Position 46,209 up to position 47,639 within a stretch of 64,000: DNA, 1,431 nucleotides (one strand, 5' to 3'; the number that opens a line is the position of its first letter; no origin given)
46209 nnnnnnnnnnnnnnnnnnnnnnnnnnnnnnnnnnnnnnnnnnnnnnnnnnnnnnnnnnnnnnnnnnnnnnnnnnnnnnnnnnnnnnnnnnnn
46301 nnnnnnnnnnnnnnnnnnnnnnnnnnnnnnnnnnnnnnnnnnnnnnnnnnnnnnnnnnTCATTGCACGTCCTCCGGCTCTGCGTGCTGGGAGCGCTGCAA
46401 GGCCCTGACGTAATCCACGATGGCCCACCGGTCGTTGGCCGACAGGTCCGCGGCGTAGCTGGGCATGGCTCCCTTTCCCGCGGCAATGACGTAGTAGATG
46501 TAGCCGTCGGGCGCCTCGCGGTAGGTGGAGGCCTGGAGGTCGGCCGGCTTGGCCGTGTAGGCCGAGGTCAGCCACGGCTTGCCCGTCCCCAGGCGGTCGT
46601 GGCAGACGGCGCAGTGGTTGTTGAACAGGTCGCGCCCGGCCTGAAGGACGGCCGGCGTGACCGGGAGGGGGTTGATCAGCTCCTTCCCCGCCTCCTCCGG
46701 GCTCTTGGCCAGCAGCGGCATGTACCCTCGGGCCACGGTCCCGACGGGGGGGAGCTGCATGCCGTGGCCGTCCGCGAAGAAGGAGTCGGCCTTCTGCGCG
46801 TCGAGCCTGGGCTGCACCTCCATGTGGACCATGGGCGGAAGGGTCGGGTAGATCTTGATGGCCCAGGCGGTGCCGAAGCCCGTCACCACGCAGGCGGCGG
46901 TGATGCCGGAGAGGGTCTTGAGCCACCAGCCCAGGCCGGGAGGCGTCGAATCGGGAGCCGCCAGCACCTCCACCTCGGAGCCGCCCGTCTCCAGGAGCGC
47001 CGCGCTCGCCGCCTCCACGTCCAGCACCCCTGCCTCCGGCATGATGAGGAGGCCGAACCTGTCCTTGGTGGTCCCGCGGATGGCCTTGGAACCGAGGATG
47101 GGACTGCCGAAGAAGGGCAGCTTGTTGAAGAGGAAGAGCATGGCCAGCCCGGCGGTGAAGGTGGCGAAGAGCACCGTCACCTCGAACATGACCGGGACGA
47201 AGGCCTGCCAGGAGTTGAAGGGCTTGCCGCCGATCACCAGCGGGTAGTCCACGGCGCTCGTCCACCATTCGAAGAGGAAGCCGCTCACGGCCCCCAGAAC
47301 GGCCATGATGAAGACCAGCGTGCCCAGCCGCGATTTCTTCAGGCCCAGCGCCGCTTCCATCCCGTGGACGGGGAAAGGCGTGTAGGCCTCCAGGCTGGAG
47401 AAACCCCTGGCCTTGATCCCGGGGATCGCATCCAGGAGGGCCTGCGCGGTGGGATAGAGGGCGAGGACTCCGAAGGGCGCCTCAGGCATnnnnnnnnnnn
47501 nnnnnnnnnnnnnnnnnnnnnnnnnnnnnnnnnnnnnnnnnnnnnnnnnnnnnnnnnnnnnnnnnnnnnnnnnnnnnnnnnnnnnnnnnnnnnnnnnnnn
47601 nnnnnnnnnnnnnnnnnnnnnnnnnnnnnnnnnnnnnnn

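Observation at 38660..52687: Contiguous ACIII - cytochrome c - SCO1 - caa3 oxidase - heme O synthase respiratory supercluster on one strand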

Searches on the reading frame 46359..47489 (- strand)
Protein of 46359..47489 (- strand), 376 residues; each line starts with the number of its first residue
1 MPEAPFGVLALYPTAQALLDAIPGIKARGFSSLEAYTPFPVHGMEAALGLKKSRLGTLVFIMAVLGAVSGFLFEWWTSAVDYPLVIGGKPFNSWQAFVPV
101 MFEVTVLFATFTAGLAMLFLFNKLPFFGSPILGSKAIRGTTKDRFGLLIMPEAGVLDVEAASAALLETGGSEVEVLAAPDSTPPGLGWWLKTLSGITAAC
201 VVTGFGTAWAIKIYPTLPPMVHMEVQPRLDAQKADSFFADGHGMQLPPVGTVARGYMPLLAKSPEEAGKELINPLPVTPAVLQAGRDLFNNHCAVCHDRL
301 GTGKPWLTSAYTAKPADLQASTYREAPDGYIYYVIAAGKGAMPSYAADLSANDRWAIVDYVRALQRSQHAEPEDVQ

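Call 7: search_protein_families(library=pfam, proteins=[window:46362-47489:-], max_evalue=0.01)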
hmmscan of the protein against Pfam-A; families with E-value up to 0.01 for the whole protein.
window:46362-47489:- (376 aa): 3 families
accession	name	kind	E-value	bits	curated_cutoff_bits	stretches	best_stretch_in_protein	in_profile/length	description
PF11821.13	ActD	-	8.6e-53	178.9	25.7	1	7-174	2-169/170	Alternative complex III, ActD subunit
PF13442.11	Cytochrome_CBB3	-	4.2e-13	49.9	27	1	282-361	3-68/68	Cytochrome C oxidase, cbb3-type, subunit III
PF00034.26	Cytochrom_C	-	3.1e-08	35.3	21.3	1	283-364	2-89/90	Cytochrome c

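Call 9: search_protein_families(library=ncbifam, proteins=[window:46362-47489:-], max_evalue=0.01)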
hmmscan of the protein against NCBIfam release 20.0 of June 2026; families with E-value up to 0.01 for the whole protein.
window:46362-47489:- (376 aa): 6 families
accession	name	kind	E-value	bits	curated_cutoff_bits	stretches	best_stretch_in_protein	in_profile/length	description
NF011054.0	PRK14486.1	equivalog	3.1e-12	46.6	447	1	267-366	200-292/294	putative bifunctional cbb3-type cytochrome c oxidase subunit II/cytochrome c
NF045930.1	Cytc6PetJCyano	equivalog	6.7e-09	35.7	135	1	280-362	26-103/110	cytochrome c6 PetJ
NF050122.1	bc1_QcrC_actin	exception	1.6e-05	24.4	200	1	282-368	136-215/253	cytochrome bc1 complex diheme cytochrome c subunit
TIGR00782.1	ccoP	equivalog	0.00032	20.1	179.95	1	278-365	199-282/285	cytochrome-c oxidase, cbb3-type subunit III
NF052248.1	SorU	equivalog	0.00045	20.4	100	0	331-361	42-72/72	SorU family sulfite dehydrogenase c-type cytochrome subunit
NF033864.1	cytochrome579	equivalog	0.0051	16.6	280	1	267-352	34-122/179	cytochrome 579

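Call 12: search_solved_structures(query=window:46362-47489:-, max_evalue=0.01, show_alignments=2)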
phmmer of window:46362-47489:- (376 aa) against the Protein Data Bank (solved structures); distinct sequences matched with E-value up to 0.01: 25.
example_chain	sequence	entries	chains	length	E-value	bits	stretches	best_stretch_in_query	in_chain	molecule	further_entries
6f0k_E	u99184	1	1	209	2.1e-29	105.6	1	209-375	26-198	Quinol:cytochrome c oxidoreductase monoheme cytochrome subunit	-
6f0k_D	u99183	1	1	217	2.2e-29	105.6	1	6-177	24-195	ActD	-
6lod_D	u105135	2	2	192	1.4e-25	93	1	6-150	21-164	Uncharacterized protein ActD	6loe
8k9e_D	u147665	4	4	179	1.3e-24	89.8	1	5-158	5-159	Quinol:cytochrome c oxidoreductase membrane protein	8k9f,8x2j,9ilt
6btm_D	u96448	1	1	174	1.4e-15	60.1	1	8-175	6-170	Alternative Complex III subunit D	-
6lod_E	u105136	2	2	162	1.1e-14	57.2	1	223-367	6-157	Cytochrome c domain-containing protein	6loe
8k9e_E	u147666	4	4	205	5.1e-14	55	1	226-375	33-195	Cytochrome c domain-containing protein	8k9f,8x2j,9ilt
6btm_E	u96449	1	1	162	1.2e-13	53.7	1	236-365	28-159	Alternative Complex III subunit E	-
6h5l_B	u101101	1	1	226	1.5e-07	33.7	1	269-366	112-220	Conserved hypothetical cytochrome protein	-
9vr0_A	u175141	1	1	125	4.9e-06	28.7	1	270-363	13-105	Cytochrome c552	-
7o9u_A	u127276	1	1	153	8.5e-06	27.9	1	270-363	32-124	Cytochrome c552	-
9krc_A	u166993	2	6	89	5.1e-05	25.3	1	282-362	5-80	Cytochrome c6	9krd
7o38_A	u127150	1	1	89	7e-05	24.9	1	285-368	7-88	Cytochrome c-552 Ks_3357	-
9se7_T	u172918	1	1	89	0.00017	23.6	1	282-362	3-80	Cytochrome c6, chloroplastic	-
1cyi_A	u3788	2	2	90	0.00018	23.6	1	282-362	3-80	CYTOCHROME C6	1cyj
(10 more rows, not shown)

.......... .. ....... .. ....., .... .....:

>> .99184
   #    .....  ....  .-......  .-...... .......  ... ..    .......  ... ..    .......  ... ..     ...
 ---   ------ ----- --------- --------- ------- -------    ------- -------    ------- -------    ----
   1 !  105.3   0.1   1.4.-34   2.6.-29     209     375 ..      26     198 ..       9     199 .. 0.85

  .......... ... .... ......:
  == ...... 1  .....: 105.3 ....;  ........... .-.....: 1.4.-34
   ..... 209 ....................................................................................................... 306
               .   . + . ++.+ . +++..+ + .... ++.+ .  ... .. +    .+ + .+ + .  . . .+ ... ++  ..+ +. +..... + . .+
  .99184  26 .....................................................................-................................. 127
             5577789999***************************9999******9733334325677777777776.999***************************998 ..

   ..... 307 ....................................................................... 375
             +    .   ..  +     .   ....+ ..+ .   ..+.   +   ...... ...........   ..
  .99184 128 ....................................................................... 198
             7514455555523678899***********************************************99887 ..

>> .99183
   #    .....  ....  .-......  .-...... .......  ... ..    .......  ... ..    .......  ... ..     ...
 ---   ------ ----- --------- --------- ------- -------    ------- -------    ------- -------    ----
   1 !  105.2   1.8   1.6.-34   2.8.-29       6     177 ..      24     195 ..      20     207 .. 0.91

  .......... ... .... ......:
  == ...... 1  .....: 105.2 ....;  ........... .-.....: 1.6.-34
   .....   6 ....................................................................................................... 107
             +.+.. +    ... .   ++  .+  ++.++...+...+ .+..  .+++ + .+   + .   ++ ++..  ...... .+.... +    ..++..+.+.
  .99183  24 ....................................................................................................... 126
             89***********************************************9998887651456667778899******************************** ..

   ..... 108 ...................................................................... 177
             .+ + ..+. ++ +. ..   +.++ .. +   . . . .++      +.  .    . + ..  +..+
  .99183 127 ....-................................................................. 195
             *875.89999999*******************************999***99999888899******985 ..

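Call 14: find_encoding_contigs(protein=window:46359-47489:-, flank=10000, max_places=6)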
Protein window:46359-47489:- (376 aa): 4 contigs read that carry it; 2 places shown.
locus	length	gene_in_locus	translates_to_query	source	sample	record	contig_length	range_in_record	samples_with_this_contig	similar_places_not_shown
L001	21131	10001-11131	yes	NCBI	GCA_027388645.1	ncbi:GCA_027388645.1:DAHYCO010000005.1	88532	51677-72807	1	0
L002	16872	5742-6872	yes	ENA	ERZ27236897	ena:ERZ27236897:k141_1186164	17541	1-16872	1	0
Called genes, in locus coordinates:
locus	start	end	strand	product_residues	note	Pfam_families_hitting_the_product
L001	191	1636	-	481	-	PF01546:Peptidase_M20, PF05343:Peptidase_M42 (faint), PF07687:M20_dimer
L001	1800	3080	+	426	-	PF00092:VWA, PF13519:VWA_2, PF16697:Yop-YscD_cpl, PF00498:FHA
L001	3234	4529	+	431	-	PF01336:tRNA_anti-codon, PF00152:tRNA-synt_2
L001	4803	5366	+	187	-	PF02085:Cytochrom_CIII (faint), PF14537:Cytochrom_c3_2 (faint), PF14522:Cytochrome_C7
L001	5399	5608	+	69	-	-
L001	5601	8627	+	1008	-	PF01568:Molydop_binding (weak), PF12838:Fer4_7 (weak), PF13247:Fer4_11 (weak)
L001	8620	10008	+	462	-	PF03916:NrfD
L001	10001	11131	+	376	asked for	PF11821:ActD, PF00034:Cytochrom_C, PF13442:Cytochrome_CBB3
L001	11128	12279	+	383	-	-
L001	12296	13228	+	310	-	PF13442:Cytochrome_CBB3, PF00034:Cytochrom_C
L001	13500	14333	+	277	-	PF02630:SCO1-SenC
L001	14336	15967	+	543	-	PF00115:COX1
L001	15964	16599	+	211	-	PF00510:COX3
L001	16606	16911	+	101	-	PF03626:COX4_pro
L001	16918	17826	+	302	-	PF02790:COX2_TM, PF00116:COX2, PF00034:Cytochrom_C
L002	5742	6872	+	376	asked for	PF11821:ActD, PF00034:Cytochrom_C, PF13442:Cytochrome_CBB3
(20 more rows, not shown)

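Call 15: find_homologous_proteins(query=window:46362-47489:-, max_evalue=0.00001)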
Query window:46362-47489:- (376 aa): 1741 proteins with E <= 0.00001 among 8000 candidates; the best 120 are listed.
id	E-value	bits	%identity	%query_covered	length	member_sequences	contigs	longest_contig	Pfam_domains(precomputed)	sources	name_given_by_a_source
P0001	5.9e-251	850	100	100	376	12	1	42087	PF11821.14,PF13442.12,PF00034.27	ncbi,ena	-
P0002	5.9e-179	613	68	100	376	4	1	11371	PF11821.14,PF13442.12,PF00034.27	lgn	-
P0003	9.1e-178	609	71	100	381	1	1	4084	PF11821.14,PF13442.12,PF00034.27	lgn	-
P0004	2.5e-175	601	68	100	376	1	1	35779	PF11821.14,PF13442.12,PF00034.27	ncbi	-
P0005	3.2e-175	600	68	100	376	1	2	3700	PF11821.14,PF13442.12,PF00034.27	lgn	-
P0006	2.3e-173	594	68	100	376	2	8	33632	PF11821.14,PF13442.12,PF00034.27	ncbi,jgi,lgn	jgi:mono/diheme cytochrome c family protein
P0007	3.9e-170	584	69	100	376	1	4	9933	PF11821.14,PF13442.12,PF00034.27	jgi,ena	jgi:mono/diheme cytochrome c family protein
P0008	4.5e-165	567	66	100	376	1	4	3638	PF11821.14,PF13442.12,PF00034.27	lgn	-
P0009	1.9e-163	562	65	100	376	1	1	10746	PF11821.14,PF13442.12,PF00034.27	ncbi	-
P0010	1.0e-156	540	63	100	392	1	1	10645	PF11821.14,PF13442.12,PF00034.27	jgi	jgi:mono/diheme cytochrome c family protein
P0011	9.8e-156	536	61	100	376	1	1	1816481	PF11821.14,PF13442.12,PF00034.27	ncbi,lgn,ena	-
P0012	1.1e-154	533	62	100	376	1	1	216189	PF11821.14,PF13442.12,PF00034.27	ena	-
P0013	2.3e-154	532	60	100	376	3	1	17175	PF11821.14,PF13442.12,PF00034.27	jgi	jgi:mono/diheme cytochrome c family protein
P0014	1.4e-152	526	62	100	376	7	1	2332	PF11821.14,PF13442.12,PF00034.27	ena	-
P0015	1.6e-152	526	63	98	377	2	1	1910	PF11821.14,PF13442.12,PF00034.27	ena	-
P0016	2.3e-152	525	61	100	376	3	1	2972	PF11821.14,PF13442.12,PF00034.27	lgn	-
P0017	5.2e-152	524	60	100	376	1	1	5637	PF11821.14,PF13442.12,PF00034.27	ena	-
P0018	7.8e-152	523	61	100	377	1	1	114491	PF11821.14,PF13442.12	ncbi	-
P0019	1.9e-151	522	61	100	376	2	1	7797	PF11821.14,PF13442.12,PF00034.27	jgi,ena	-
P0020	3.2e-151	521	61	100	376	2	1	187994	PF11821.14,PF13442.12,PF00034.27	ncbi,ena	-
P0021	3.2e-151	521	60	100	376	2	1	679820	PF11821.14,PF13442.12,PF00034.27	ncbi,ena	-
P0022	3.8e-151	521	61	100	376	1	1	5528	PF11821.14,PF13442.12,PF00034.27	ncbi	-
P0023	4.2e-151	521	62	100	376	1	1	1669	PF11821.14,PF13442.12,PF00034.27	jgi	jgi:mono/diheme cytochrome c family protein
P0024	4.2e-151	521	62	100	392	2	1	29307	PF11821.14,PF13442.12,PF00034.27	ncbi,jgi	ncbi:MAG: DUF3341 domain-containing protein [Gemmatimonadota bacterium]|jgi:mono/diheme cytochrome c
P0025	1.9e-150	519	60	100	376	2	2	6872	PF11821.14,PF13442.12,PF00034.27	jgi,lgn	-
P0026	3.3e-150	518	61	100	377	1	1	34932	PF11821.14,PF13442.12,PF00034.27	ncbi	-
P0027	4.4e-150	518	61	100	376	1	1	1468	PF11821.14,PF13442.12,PF00034.27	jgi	-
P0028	8.5e-150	517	61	100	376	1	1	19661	PF11821.14,PF13442.12,PF00034.27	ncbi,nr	ncbi:MAG: DUF3341 domain-containing protein [Gemmatimonadetes bacterium]|nr:DUF3341 domain-containin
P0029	8.5e-150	517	60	100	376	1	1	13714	PF11821.14,PF13442.12,PF00034.27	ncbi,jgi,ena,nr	ncbi:MAG TPA: quinol:electron acceptor oxidoreductase subunit ActD [Gemmatimonadaceae bacterium]|nr:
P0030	2.9e-149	515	61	100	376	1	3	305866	PF11821.14,PF13442.12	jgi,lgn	jgi:mono/diheme cytochrome c family protein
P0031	9.2e-149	513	59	100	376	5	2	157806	PF11821.14,PF13442.12,PF00034.27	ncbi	ncbi:MAG: quinol:electron acceptor oxidoreductase subunit ActD [Gemmatimonadaceae bacterium]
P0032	1.4e-148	513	59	99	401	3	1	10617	PF11821.14,PF13442.12,PF00034.27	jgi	-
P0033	3.8e-148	511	60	100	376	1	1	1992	PF11821.14,PF13442.12,PF00034.27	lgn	-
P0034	3.1e-146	505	60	98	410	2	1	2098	PF11821.14,PF13442.12,PF00034.27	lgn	-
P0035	2.3e-145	502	60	100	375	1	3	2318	PF11821.14,PF13442.12,PF00034.27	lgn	-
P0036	5.5e-145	501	59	99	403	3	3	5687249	PF11821.14,PF13442.12,PF00034.27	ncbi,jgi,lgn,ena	jgi:mono/diheme cytochrome c family protein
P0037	1.8e-144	499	58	100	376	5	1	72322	PF11821.14,PF13442.12,PF00034.27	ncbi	ncbi:MAG TPA: quinol:electron acceptor oxidoreductase subunit ActD [Gemmatimonadaceae bacterium]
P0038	4.4e-144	498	58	99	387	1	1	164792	PF11821.14,PF13442.12,PF00034.27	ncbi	-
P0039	8.3e-144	497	57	100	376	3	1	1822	PF11821.14,PF13442.12,PF00034.27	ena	-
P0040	1.8e-142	493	60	100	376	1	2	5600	PF11821.14,PF13442.12,PF00034.27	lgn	-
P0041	3.3e-142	492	57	100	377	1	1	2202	PF11821.14,PF13442.12,PF00034.27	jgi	-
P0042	4.2e-142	491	58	100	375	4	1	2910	PF11821.14,PF13442.12,PF00034.27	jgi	jgi:mono/diheme cytochrome c family protein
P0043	6.3e-142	491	59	100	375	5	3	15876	PF11821.14,PF13442.12,PF00034.27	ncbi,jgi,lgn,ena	ncbi:MAG TPA: quinol:electron acceptor oxidoreductase subunit ActD [Candidatus Binatia bacterium]|jg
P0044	1.1e-141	490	59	100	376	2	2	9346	PF11821.14,PF13442.12,PF00034.27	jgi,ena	jgi:mono/diheme cytochrome c family protein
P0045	1.5e-141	490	58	100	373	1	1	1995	PF11821.14,PF13442.12,PF00034.27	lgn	-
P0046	1.8e-141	489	59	100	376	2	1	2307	PF11821.14,PF13442.12,PF00034.27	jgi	-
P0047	6.0e-141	488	57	100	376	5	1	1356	PF11821.14,PF13442.12,PF00034.27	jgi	jgi:mono/diheme cytochrome c family protein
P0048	6.2e-141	488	59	100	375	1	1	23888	PF11821.14,PF13442.12,PF00034.27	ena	-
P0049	1.2e-140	487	58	100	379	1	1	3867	PF11821.14,PF13442.12,PF00034.27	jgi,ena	-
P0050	1.5e-140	486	59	100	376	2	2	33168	PF11821.14,PF13442.12,PF00034.27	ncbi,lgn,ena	-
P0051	3.2e-140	485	59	100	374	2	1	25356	PF11821.14,PF13442.12,PF00034.27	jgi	jgi:mono/diheme cytochrome c family protein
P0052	5.7e-140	484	58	100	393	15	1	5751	PF11821.14,PF13442.12,PF00034.27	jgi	-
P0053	6.2e-140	484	59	100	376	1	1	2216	PF11821.14,PF13442.12,PF00034.27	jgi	jgi:mono/diheme cytochrome c family protein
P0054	1.6e-139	483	58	100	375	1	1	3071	PF11821.14,PF13442.12,PF00034.27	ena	-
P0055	1.8e-139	483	57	100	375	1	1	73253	PF11821.14,PF13442.12,PF00034.27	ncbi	ncbi:MAG: quinol:electron acceptor oxidoreductase subunit ActD [Candidatus Binatia bacterium]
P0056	3.6e-139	482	58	100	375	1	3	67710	PF11821.14,PF13442.12,PF00034.27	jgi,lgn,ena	jgi:mono/diheme cytochrome c family protein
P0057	6.0e-139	481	59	100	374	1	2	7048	PF11821.14,PF13442.12,PF00034.27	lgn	-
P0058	1.4e-138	480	57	100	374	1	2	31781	PF11821.14,PF13442.12,PF00034.27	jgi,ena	jgi:mono/diheme cytochrome c family protein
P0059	2.5e-138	479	58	100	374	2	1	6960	PF11821.14,PF13442.12,PF00034.27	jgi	jgi:mono/diheme cytochrome c family protein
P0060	3.0e-138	479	58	100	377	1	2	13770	PF11821.14,PF13442.12,PF00034.27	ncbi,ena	-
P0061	7.1e-138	478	57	100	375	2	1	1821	PF11821.14,PF13442.12,PF00034.27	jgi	jgi:mono/diheme cytochrome c family protein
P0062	1.2e-137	477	58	100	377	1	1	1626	PF11821.14,PF13442.12,PF00034.27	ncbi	-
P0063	1.4e-137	477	57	100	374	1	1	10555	PF11821.14,PF13442.12,PF00034.27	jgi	jgi:cytochrome c5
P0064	1.5e-137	476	57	98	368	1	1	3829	PF11821.14,PF13442.12,PF00034.27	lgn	-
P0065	3.2e-137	475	57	100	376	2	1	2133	PF11821.14,PF13442.12,PF00034.27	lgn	-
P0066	5.6e-137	475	58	100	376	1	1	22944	PF11821.14,PF13442.12,PF00034.27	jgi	jgi:mono/diheme cytochrome c family protein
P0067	6.3e-137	474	58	100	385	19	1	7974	PF11821.14,PF13442.12,PF00034.27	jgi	jgi:mono/diheme cytochrome c family protein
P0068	1.2e-136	473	56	100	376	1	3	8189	PF11821.14,PF13442.12,PF00034.27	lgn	-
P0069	1.3e-136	473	59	100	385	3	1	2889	PF11821.14,PF13442.12,PF00034.27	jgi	jgi:mono/diheme cytochrome c family protein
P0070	2.0e-136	473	57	100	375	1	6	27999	PF11821.14,PF13442.12,PF00034.27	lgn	-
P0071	2.0e-136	473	57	100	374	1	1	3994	PF11821.14,PF13442.12,PF00034.27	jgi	-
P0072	2.2e-136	473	57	100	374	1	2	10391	PF11821.14,PF13442.12,PF00034.27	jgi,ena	-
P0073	2.2e-136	473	58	100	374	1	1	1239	PF11821.14,PF13442.12,PF00034.27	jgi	jgi:mono/diheme cytochrome c family protein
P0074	4.6e-136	472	56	100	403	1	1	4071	PF11821.14,PF13442.12,PF00034.27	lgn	-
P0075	6.6e-136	471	58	100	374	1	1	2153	PF11821.14,PF13442.12,PF00034.27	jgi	-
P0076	7.7e-136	471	57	99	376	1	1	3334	PF11821.14,PF13442.12,PF00034.27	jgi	-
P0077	9.0e-136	471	56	100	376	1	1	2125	PF11821.14,PF13442.12,PF00034.27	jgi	jgi:cytochrome c5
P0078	1.2e-135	470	57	100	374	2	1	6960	PF11821.14,PF13442.12,PF00034.27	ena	-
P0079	1.4e-135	470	56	100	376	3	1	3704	PF11821.14,PF13442.12,PF00034.27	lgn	-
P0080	1.4e-135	470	56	100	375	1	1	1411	PF11821.14,PF13442.12,PF00034.27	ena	-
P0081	1.4e-135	470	57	100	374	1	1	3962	PF11821.14,PF13442.12,PF00034.27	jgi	jgi:mono/diheme cytochrome c family protein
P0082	2.8e-135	469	57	99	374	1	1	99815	PF11821.14,PF13442.12,PF00034.27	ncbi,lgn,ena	-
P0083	3.0e-135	469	58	100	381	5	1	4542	PF11821.14,PF13442.12,PF00034.27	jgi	jgi:mono/diheme cytochrome c family protein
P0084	4.1e-135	468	57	100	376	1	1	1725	PF11821.14,PF13442.12,PF00034.27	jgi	-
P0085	4.1e-135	468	57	100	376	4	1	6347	PF11821.14,PF13442.12,PF00034.27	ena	-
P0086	7.2e-135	468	55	100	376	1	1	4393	PF11821.14,PF13442.12,PF00034.27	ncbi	-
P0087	7.4e-135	468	59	100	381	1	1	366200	PF11821.14,PF13442.12,PF00034.27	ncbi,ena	-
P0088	1.3e-134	467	57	100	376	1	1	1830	PF11821.14,PF13442.12,PF00034.27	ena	-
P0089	1.4e-134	467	57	99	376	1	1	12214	PF11821.14,PF13442.12,PF00034.27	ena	-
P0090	1.6e-134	466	57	100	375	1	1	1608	PF11821.14,PF13442.12,PF00034.27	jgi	-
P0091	2.0e-134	466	57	98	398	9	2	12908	PF11821.14,PF13442.12,PF00034.27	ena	-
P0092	2.1e-134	466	57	100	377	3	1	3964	PF11821.14,PF13442.12,PF00034.27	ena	-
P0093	2.4e-134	466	56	100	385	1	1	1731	PF11821.14,PF13442.12,PF00034.27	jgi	jgi:mono/diheme cytochrome c family protein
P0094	4.9e-134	465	58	100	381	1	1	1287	PF11821.14,PF13442.12,PF00034.27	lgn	-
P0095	6.4e-134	465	57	100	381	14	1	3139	PF11821.14,PF13442.12,PF00034.27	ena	-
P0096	1.2e-133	464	57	100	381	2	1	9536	PF11821.14,PF13442.12,PF00034.27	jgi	-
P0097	1.4e-133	463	58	100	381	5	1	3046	PF11821.14,PF13442.12,PF00034.27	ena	-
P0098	1.4e-133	463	57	100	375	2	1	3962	PF11821.14,PF13442.12,PF00034.27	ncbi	-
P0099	1.6e-133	463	55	100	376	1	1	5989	PF11821.14,PF13442.12,PF00034.27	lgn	-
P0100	2.0e-133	463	57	100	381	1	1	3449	PF11821.14,PF13442.12,PF00034.27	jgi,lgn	jgi:mono/diheme cytochrome c family protein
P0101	2.0e-133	463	58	99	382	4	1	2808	PF11821.14,PF13442.12,PF00034.27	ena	-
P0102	2.5e-133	463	58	100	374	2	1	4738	PF11821.14,PF13442.12,PF00034.27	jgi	-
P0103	2.6e-133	463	55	100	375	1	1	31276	PF11821.14,PF13442.12,PF00034.27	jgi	jgi:mono/diheme cytochrome c family protein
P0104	4.2e-133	462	57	99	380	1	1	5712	PF11821.14,PF13442.12,PF00034.27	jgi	jgi:mono/diheme cytochrome c family protein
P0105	5.9e-133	461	56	100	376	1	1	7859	PF11821.14,PF13442.12,PF00034.27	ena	-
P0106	5.9e-133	461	55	100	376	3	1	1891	PF11821.14,PF13442.12,PF00034.27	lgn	-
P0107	6.4e-133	461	58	100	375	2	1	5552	PF11821.14,PF13442.12,PF00034.27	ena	-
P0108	1.5e-132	460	55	100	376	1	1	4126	PF11821.14,PF13442.12,PF00034.27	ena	-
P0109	1.7e-132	460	57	100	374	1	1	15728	PF11821.14,PF13442.12,PF00034.27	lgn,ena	-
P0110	1.7e-132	460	57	100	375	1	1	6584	PF11821.14,PF13442.12,PF00034.27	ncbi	-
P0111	2.2e-132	459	56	100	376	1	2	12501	PF11821.14,PF13442.12,PF00034.27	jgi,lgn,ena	-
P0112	2.4e-132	459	56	100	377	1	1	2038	PF11821.14,PF13442.12,PF00034.27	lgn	-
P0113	2.8e-132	459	55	100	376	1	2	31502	PF11821.14,PF13442.12,PF00034.27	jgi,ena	jgi:mono/diheme cytochrome c family protein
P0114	3.2e-132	459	57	100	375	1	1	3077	PF11821.14,PF13442.12,PF00034.27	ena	-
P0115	4.0e-132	459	56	100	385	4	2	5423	PF11821.14,PF13442.12,PF00034.27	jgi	jgi:mono/diheme cytochrome c family protein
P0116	4.2e-132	459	56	100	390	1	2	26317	PF11821.14,PF13442.12,PF00034.27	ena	-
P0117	5.0e-132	458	55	100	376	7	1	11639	PF11821.14,PF13442.12,PF00034.27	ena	-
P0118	5.8e-132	458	58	100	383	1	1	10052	PF11821.14,PF13442.12,PF00034.27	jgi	jgi:mono/diheme cytochrome c family protein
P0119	6.2e-132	458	56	100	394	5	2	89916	PF11821.14,PF13442.12,PF00034.27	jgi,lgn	jgi:mono/diheme cytochrome c family protein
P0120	6.3e-132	458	55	100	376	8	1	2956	PF11821.14,PF13442.12,PF00034.27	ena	-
